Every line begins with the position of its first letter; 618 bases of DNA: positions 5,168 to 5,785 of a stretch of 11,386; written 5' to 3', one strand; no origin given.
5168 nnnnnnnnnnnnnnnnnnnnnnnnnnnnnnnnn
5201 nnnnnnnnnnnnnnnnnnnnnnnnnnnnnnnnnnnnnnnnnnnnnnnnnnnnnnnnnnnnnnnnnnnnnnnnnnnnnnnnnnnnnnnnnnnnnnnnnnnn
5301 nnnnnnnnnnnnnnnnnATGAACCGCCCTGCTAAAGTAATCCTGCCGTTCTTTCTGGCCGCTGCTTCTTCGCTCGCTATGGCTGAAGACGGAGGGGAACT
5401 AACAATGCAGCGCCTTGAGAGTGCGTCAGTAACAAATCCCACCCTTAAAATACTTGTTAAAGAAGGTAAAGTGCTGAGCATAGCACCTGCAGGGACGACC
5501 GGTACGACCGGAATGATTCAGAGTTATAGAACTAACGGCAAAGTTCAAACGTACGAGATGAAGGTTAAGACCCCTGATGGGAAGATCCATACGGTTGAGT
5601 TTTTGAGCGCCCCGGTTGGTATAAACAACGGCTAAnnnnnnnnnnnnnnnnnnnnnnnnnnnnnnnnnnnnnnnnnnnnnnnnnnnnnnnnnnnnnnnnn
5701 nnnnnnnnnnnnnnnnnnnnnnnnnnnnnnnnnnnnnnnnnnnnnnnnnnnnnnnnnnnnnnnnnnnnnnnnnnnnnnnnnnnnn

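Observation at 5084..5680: A+T-rich cassette encoding an unassigned small periplasmic protein between two metal-regulator genes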

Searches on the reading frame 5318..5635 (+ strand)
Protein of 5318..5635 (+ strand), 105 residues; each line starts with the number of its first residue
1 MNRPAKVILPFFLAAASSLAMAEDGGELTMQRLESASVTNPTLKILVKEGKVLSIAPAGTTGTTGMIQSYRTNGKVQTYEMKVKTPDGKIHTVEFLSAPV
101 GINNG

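Call 4: search_protein_families(library=pfam, proteins=[window:5318-5635:+], max_evalue=0.1)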
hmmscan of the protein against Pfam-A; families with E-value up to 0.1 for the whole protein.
window:5318-5635:+ (105 aa): 0 families

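Call 5: search_protein_families(library=ncbifam, proteins=[window:5318-5635:+], max_evalue=0.1)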
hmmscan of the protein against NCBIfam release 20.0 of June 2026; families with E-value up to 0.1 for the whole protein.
window:5318-5635:+ (105 aa): 2 families
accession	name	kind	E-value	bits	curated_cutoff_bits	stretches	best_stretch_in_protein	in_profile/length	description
NF041599.1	reg_PtrA_PA2808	domain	1.6e-12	47.1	31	1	1-43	1-42/46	co-regulatory protein PtrA N-terminal domain-containing protein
NF041619.1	T2SS_N_SYNERG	exception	0.0038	17.1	140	1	17-96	95-176/194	type II secretion system protein GspN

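Call 6: find_homologous_proteins(query=window:5318-5632:+, max_evalue=0.001)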
Query window:5318-5632:+ (105 aa): 37 proteins with E <= 0.001 among 45 candidates.
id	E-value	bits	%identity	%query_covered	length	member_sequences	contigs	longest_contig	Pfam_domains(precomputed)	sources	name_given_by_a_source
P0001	4.7e-58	211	97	100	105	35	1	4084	-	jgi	-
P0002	1.4e-48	181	82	100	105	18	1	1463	-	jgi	-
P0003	7.0e-48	178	82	100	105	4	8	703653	-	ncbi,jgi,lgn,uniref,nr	ncbi:co-regulatory protein PtrA N-terminal domain-containing protein [Stutzerimonas nitrititolerans]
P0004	1.5e-47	177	81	100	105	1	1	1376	-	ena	-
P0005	4.4e-46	173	99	81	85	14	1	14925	-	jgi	-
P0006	6.8e-44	166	77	100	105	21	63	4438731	-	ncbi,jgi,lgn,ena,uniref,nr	ncbi:hypothetical protein DBO86_24010 [Pseudomonas indoloxydans]|jgi:hypothetical protein|uniref:Unc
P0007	1.6e-43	165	77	100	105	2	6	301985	-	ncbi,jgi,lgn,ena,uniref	ncbi:co-regulatory protein PtrA N-terminal domain-containing protein [Pseudomonas sp.]|uniref:co-reg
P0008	3.9e-43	163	75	100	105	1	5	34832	-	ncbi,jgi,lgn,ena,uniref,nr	ncbi:co-regulatory protein PtrA N-terminal domain-containing protein [Pseudomonas sp. SST3]|uniref:c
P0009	1.6e-41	158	74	100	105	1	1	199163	-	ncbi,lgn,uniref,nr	ncbi:hypothetical protein E0D86_19520 [Pseudomonas sp. IC_126]|uniref:co-regulatory protein PtrA N-t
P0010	1.8e-41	158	75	100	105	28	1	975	-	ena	-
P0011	4.6e-41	157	74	100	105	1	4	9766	-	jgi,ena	jgi:hypothetical protein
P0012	5.0e-41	156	73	100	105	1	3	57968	-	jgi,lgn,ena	-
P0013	2.1e-40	154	74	100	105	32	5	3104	-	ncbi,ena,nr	nr:co-regulatory protein PtrA N-terminal domain-containing protein [uncultured Halomonas sp.]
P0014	8.8e-40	152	73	100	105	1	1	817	-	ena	-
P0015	1.0e-39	152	74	100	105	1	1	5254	-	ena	-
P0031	1.5e-34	136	65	100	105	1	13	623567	-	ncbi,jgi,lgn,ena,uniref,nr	ncbi:co-regulatory protein PtrA N-terminal domain-containing protein [Stutzerimonas stutzeri]|jgi:hy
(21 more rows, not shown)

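Call 7: search_solved_structures(query=window:5318-5632:+, max_evalue=10)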
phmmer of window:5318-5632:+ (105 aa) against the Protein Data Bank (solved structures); distinct sequences matched with E-value up to 10: 2.
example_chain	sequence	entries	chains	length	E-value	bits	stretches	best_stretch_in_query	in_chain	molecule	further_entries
9vy3_A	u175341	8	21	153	0.65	13.6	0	44-95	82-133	Propeptide, PepSY amd peptidase M4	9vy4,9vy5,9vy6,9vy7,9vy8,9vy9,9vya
8vej_A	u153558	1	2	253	1.1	12.9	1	21-63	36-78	CHD_buttress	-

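Call 15: find_related_loci(query=A1, collection=genome_contigs, flank=8000)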
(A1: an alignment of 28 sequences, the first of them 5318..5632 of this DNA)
Query A1 (105 aa) in genome_contigs; peptide patterns used: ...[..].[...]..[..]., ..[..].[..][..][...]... (x = any residue, [..] = any of these).
166 stretches matched a pattern; 83 encode a relative of the query (tblastn E <= 1e-3); the best 80 are kept; 79 distinct loci.
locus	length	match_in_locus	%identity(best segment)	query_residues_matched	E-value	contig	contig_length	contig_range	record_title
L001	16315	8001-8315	100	1-105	3e-67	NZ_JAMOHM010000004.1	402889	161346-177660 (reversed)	Stutzerimonas frequens strain DNSP21 27DNSP21gv5C004, whole genome shotgun sequence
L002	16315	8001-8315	100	1-105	3e-67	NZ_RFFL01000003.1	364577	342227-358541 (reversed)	Stutzerimonas nitrititolerans strain GL14 GL14_3, whole genome shotgun sequence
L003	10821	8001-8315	100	1-105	3e-67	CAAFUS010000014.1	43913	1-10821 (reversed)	MAG TPA_asm: Pseudomonadaceae bacterium, isolate HGM22033, WGS project CAAFUS010000000 data, contig: SRS372576_1_k119_14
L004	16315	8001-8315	83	1-105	6e-56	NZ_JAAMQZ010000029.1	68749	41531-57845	Stutzerimonas stutzeri strain 95A6 NODE_29_length_68749_cov_61.528621, whole genome shotgun sequence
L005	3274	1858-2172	83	1-105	5e-56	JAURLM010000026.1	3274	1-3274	MAG: Chloroflexota bacterium isolate SFB_Oligo_Co_124 k141_402683, whole genome shotgun sequence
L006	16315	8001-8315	83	1-105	6e-56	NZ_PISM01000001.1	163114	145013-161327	Stutzerimonas kunmingensis strain BUN14 Contig_1, whole genome shotgun sequence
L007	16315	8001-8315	83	1-105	6e-56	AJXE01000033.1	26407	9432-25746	Stutzerimonas stutzeri TS44 Contig00033, whole genome shotgun sequence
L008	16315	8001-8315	77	1-105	1e-50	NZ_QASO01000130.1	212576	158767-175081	Ectopseudomonas oleovorans strain JCM 14246 130, whole genome shotgun sequence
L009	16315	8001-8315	74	1-105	9e-48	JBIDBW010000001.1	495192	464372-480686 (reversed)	Pseudomonas sp. NPDC047963 NPDC047963_103_A4.ctg-0001, whole genome shotgun sequence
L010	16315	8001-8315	73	1-105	2e-47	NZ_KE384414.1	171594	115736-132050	Stutzerimonas azotifigens DSM 17556 H610DRAFT_scaffold00011.11, whole genome shotgun sequence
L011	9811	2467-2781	73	1-105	2e-47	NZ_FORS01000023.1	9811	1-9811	Stutzerimonas kunmingensis strain DSM 25974, whole genome shotgun sequence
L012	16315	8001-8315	75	1-105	1e-47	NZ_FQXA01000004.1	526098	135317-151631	Stutzerimonas xanthomarina DSM 18231, whole genome shotgun sequence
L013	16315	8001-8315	73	1-105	2e-47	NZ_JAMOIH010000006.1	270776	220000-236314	Stutzerimonas stutzeri strain 28a39 38Pst28a39gv12C006, whole genome shotgun sequence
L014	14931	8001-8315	75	1-105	1e-47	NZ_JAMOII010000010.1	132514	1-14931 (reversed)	Stutzerimonas stutzeri strain SD25545 39PstSD25545gv12C010, whole genome shotgun sequence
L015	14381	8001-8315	73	1-105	2e-47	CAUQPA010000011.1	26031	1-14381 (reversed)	MAG TPA_asm: uncultured Pseudomonas sp. isolate ERR9968761_bin.7_MetaWRAP_v1.3_MAG genome assembly, contig: ERZ21615836.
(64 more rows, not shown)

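Call 19: predict_structure(alignment_id=A1)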
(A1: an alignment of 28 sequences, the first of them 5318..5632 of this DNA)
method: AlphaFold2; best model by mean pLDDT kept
length: 105 residues; sequences in the alignment: 28
mean_pLDDT: 59.2   pTM: 0.42
mean pLDDT of the five models: 59.2, 57.5, 53.3, 51.8, 48.1
residues with pLDDT >= 90: 0; 70-90: 38; 50-70: 22; < 50: 45
segments of 3 or more residues with pLDDT < 50: 16-39, 62-66, 68-71, 102-105
pLDDT, mean of each block of 10 residues (from residue 1): 50 46 42 41 74 76 47 66 83 73 44
secondary structure, 60 per line:
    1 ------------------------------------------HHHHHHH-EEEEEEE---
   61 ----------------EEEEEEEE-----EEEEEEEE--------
elements in order: H43-49 E51-57 E77-84 E90-97

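Call 22: find_homologous_proteins(query=A2, max_evalue=0.01)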
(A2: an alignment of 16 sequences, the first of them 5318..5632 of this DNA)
Query A2 (16 sequences) (105 aa, profile of the alignment): 70 proteins with E <= 0.01 among 4144 candidates.
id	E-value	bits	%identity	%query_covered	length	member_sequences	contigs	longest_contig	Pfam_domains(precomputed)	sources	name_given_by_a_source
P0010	4.4e-43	164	75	100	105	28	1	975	-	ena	-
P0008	1.1e-42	162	75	100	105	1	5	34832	-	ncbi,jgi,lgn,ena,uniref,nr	ncbi:co-regulatory protein PtrA N-terminal domain-containing protein [Pseudomonas sp. SST3]|uniref:c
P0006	2.2e-42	161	77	100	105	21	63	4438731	-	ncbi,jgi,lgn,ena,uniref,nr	ncbi:hypothetical protein DBO86_24010 [Pseudomonas indoloxydans]|jgi:hypothetical protein|uniref:Unc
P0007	2.6e-42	161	77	100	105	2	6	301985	-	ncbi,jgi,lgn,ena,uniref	ncbi:co-regulatory protein PtrA N-terminal domain-containing protein [Pseudomonas sp.]|uniref:co-reg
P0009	6.7e-42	160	74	100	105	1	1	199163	-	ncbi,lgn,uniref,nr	ncbi:hypothetical protein E0D86_19520 [Pseudomonas sp. IC_126]|uniref:co-regulatory protein PtrA N-t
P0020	7.1e-42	160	69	100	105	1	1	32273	-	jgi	jgi:hypothetical protein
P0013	9.7e-42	159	74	100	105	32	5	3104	-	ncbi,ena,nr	nr:co-regulatory protein PtrA N-terminal domain-containing protein [uncultured Halomonas sp.]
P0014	1.1e-41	159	73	100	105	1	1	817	-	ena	-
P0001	1.6e-41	159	97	100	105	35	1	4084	-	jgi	-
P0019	2.5e-41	158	70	100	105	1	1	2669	-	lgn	-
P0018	3.9e-41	157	70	100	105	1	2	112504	-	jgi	jgi:hypothetical protein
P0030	7.7e-41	156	65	100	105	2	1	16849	-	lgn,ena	-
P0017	1.4e-40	155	74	100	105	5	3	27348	-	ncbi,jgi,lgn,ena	ncbi:hypothetical protein P3D53_28100 [Pseudomonas aeruginosa]|jgi:hypothetical protein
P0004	1.6e-40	155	81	100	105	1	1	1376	-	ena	-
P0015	1.7e-40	155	74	100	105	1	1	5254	-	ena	-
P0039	4.5e-38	147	33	99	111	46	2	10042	-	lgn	-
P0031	3.8e-36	141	65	100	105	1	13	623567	-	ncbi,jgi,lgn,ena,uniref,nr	ncbi:co-regulatory protein PtrA N-terminal domain-containing protein [Stutzerimonas stutzeri]|jgi:hy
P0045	2.5e-34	135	36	100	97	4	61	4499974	-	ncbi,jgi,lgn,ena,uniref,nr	ncbi:hypothetical protein GFL09_05555 [Pseudomonas stutzeri]|jgi:hypothetical protein|uniref:hypothe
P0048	2.0e-33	132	45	95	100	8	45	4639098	-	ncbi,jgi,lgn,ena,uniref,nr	ncbi:hypothetical protein PstZobell_02371 [Stutzerimonas stutzeri ATCC 14405 = CCUG 16156]|uniref:hy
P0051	2.1e-32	129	47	93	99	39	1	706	-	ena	-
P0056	1.9e-26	110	43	57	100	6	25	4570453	-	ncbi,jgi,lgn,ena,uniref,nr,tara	ncbi:MAG: hypothetical protein CMK99_22335 [Pseudomonas sp.]|jgi:hypothetical protein|uniref:Secrete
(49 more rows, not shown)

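Call 27: find_encoding_contigs(protein=P0006, flank=8000, max_places=3)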
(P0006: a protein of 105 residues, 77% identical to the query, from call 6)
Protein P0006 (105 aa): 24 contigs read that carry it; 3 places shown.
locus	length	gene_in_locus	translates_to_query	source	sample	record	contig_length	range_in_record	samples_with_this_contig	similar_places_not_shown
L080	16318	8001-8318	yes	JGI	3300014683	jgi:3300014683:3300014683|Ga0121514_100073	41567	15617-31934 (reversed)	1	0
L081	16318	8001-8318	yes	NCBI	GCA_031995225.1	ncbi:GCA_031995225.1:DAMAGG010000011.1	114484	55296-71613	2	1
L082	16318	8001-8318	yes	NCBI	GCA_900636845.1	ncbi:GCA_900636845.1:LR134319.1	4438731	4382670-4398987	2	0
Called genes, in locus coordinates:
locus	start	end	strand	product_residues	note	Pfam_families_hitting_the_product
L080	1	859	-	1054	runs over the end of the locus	PF00873:ACR_tran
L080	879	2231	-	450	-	PF25917:BSH_RND, PF25919:BSH_CusB (weak), PF25973:BSH_CzcB, PF25893:HH_CzcB, PF25954:Beta-barrel_RND_2, PF25967:RND-MFP_C (weak), PF25975:CzcB_C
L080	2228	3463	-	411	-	PF02321:OEP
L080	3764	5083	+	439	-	PF03573:OprD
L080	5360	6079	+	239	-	PF00072:Response_reg, PF00486:Trans_reg_C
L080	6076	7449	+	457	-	PF00672:HAMP, PF26769:HAMP_PhoQ (weak), PF00512:HisKA, PF02518:HATPase_c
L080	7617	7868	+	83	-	-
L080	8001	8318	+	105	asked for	-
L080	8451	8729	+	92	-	PF01527:HTH_Tnp_1, PF13542:HTH_Tnp_ISL3 (weak), PF13384:HTH_23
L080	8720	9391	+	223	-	PF13276:HTH_21, PF00665:rve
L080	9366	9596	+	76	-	PF13683:rve_3, PF13333:rve_2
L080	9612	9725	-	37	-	-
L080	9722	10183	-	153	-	PF01252:Peptidase_A8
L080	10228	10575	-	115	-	PF12487:DUF3703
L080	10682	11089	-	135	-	PF00376:MerR, PF13411:MerR_1, PF09278:MerR-DNA-bind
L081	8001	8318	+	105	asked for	-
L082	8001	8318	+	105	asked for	-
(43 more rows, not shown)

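Call 28: find_encoding_contigs(protein=P0008, flank=8000, max_places=3)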
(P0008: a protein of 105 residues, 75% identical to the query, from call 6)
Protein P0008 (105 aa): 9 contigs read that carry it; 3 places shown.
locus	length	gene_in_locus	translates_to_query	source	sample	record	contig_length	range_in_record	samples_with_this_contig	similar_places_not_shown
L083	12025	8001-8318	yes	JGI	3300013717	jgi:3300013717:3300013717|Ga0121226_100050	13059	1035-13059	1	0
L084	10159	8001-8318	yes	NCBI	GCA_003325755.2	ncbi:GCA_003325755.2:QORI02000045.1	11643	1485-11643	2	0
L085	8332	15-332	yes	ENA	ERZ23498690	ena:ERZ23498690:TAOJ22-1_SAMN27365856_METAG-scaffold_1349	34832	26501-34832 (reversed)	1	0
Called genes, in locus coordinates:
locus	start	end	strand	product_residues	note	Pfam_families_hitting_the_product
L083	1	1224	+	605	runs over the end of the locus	-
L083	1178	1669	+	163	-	PF00702:Hydrolase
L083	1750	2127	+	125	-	-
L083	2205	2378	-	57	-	-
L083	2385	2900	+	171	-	PF02321:OEP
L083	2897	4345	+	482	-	PF19335:HMBD, PF25919:BSH_CusB, PF25869:3HB_CusB, PF25954:Beta-barrel_RND_2, PF25967:RND-MFP_C, PF25975:CzcB_C, PF25989:YknX_C, PF11604:CusF_Ec, +2 more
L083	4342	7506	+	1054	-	PF00873:ACR_tran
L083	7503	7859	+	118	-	PF11604:CusF_Ec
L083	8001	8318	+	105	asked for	-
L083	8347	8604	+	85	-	-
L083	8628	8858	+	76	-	-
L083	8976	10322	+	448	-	PF00672:HAMP, PF00512:HisKA, PF02518:HATPase_c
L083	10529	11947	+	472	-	-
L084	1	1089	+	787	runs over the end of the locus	PF04945:YHS, PF19335:HMBD, PF00122:E1-E2_ATPase, PF00702:Hydrolase, PF08282:Hydrolase_3 (faint)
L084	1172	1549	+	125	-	-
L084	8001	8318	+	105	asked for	-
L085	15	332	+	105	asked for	-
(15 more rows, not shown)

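Call 29: find_encoding_contigs(protein=P0045, flank=7000, max_places=2)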
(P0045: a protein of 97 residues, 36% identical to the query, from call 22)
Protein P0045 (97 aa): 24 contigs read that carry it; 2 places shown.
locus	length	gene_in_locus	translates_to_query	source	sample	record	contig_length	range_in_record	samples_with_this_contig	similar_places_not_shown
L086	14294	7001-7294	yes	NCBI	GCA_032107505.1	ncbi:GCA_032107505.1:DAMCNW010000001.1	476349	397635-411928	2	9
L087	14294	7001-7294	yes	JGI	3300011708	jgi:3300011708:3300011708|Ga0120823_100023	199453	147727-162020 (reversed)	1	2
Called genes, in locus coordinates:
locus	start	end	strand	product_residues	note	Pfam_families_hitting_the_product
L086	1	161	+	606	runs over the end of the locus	PF07514:TraI_2, PF07515:TraI_2_C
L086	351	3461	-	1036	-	PF00873:ACR_tran, PF03176:MMPL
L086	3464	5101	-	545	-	PF25919:BSH_CusB, PF25973:BSH_CzcB, PF25869:3HB_CusB (faint), PF25954:Beta-barrel_RND_2, PF25975:CzcB_C (weak)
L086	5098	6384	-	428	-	PF02321:OEP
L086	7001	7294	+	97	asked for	-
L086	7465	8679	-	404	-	PF14690:Zn_ribbon_ISL3, PF13542:HTH_Tnp_ISL3, PF01610:DDE_Tnp_ISL3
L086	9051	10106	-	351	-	PF05275:CopB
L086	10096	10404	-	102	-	-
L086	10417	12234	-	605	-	PF07732:Cu-oxidase_3, PF00394:Cu-oxidase, PF07731:Cu-oxidase_2, PF07732:Cu-oxidase_3 (weak)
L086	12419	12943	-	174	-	PF13473:Cupredoxin_1 (weak), PF00127:Copper-bind (weak)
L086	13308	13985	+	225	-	PF00072:Response_reg, PF00486:Trans_reg_C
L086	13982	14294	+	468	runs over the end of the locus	PF21085:CusS, PF00672:HAMP, PF00512:HisKA, PF02518:HATPase_c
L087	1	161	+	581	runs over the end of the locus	PF07514:TraI_2, PF07515:TraI_2_C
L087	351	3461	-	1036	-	PF00873:ACR_tran, PF03176:MMPL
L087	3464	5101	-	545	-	PF25919:BSH_CusB, PF25973:BSH_CzcB, PF25869:3HB_CusB (faint), PF25954:Beta-barrel_RND_2, PF25975:CzcB_C (weak)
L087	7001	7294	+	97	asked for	-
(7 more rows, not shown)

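Call 30: find_encoding_contigs(protein=P0048, flank=7000, max_places=2)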
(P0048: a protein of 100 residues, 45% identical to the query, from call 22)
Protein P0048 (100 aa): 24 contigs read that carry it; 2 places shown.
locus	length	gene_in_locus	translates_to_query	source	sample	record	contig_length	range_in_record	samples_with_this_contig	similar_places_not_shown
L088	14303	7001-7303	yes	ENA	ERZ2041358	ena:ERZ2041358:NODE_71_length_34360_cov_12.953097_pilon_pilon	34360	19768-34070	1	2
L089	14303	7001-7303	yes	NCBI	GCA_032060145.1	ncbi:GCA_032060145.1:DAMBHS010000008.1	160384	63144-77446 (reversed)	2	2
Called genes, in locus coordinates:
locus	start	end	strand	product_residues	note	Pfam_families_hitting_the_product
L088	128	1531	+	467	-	PF13356:Arm-DNA-bind_3, PF22022:Phage_int_M, PF00589:Phage_integrase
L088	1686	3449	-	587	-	PF11412:DsbD_N, PF02683:DsbD_TM, PF13386:DsbD_2 (weak), PF00085:Thioredoxin (weak), PF13098:Thioredoxin_2, PF13899:Thioredoxin_7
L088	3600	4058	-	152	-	PF04214:DUF411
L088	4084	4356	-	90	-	PF00403:HMA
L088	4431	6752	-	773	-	PF04945:YHS, PF19335:HMBD, PF00122:E1-E2_ATPase, PF00702:Hydrolase, PF08282:Hydrolase_3 (faint)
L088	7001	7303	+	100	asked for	-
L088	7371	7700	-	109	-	-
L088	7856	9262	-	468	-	PF21085:CusS, PF00672:HAMP, PF00512:HisKA, PF02518:HATPase_c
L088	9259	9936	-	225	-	PF00072:Response_reg, PF00486:Trans_reg_C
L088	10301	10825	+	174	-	PF13473:Cupredoxin_1 (weak), PF00127:Copper-bind (weak)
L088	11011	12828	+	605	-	PF07732:Cu-oxidase_3, PF00394:Cu-oxidase, PF07731:Cu-oxidase_2, PF07732:Cu-oxidase_3 (weak)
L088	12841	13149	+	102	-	-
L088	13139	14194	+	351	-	PF05275:CopB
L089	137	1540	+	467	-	PF13356:Arm-DNA-bind_3, PF22022:Phage_int_M, PF00589:Phage_integrase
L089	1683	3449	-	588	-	PF11412:DsbD_N, PF02683:DsbD_TM, PF13386:DsbD_2 (weak), PF00085:Thioredoxin (weak), PF13098:Thioredoxin_2, PF13899:Thioredoxin_7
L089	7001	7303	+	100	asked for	-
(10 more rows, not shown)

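Call 31: find_encoding_contigs(protein=P0056, flank=7000, max_places=2)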
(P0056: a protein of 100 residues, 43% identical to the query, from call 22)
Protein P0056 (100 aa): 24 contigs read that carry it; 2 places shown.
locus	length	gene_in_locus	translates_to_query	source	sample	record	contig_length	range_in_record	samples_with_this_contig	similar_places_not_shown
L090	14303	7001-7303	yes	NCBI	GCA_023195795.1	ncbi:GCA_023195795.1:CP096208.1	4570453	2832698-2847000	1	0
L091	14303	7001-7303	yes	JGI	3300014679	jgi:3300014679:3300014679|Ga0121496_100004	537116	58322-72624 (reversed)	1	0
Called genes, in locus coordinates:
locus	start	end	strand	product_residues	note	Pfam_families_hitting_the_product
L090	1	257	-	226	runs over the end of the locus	PF00072:Response_reg, PF00486:Trans_reg_C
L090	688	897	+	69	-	-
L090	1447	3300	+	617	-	PF07732:Cu-oxidase_3, PF00394:Cu-oxidase, PF07731:Cu-oxidase_2, PF07732:Cu-oxidase_3 (weak)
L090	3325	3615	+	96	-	-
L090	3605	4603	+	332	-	PF05275:CopB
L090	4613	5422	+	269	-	PF13442:Cytochrome_CBB3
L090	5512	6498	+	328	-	PF05598:DUF772, PF01609:DDE_Tnp_1, PF13612:DDE_Tnp_1_3 (weak)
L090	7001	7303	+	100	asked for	-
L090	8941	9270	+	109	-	-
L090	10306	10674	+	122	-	-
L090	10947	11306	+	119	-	-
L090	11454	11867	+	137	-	PF00460:Flg_bb_rod (weak)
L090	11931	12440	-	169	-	-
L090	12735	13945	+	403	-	PF01527:HTH_Tnp_1, PF13276:HTH_21, PF00665:rve, PF13683:rve_3, PF13333:rve_2 (weak)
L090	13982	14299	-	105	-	PF10976:DUF2790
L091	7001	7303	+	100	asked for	-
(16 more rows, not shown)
